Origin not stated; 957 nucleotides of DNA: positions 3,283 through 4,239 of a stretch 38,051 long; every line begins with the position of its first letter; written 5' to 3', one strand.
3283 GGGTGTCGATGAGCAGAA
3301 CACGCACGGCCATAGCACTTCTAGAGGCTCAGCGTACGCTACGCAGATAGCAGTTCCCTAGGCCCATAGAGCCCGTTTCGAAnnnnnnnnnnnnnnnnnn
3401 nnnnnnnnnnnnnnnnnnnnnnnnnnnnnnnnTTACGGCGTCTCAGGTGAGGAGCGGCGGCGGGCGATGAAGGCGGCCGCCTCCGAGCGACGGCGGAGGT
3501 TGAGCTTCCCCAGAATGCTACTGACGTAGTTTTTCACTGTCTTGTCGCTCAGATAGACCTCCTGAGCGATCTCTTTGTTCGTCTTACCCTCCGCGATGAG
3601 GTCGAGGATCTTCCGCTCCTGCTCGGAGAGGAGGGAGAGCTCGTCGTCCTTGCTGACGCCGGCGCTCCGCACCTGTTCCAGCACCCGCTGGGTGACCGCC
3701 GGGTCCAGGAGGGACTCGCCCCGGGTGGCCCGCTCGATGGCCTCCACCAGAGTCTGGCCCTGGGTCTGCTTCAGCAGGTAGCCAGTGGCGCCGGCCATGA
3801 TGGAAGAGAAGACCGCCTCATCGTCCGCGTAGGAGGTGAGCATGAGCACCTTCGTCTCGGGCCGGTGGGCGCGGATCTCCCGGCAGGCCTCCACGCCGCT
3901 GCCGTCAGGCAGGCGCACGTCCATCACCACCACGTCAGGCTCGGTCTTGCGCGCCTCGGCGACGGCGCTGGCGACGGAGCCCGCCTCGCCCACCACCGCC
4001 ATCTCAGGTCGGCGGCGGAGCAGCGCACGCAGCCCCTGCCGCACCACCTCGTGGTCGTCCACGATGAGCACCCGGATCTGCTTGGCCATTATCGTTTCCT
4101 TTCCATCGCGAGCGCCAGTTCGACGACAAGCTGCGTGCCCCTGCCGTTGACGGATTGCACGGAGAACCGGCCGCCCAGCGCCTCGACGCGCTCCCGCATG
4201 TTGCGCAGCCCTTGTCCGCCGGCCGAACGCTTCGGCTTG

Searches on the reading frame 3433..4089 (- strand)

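Call 7: search_protein_families(library=pfam, proteins=[window:3433-4089:-], max_evalue=0.001)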
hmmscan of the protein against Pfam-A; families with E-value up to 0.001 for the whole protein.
window:3433-4089:- (218 aa): 4 families
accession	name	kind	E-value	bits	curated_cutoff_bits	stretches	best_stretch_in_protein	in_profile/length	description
PF00072.30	Response_reg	-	3.6e-29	101.6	30.2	1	7-119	1-111/111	Response regulator receiver domain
PF00196.25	GerE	-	1.2e-17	63.7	23.5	1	153-206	2-55/57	Bacterial regulatory proteins, luxR family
PF08281.18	Sigma70_r4_2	-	7.7e-07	29.1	25.7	1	151-191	8-49/54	Sigma-70, region 4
PF13412.12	HTH_24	-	0.00023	21.1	21.9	1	154-189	1-38/48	Winged helix-turn-helix DNA-binding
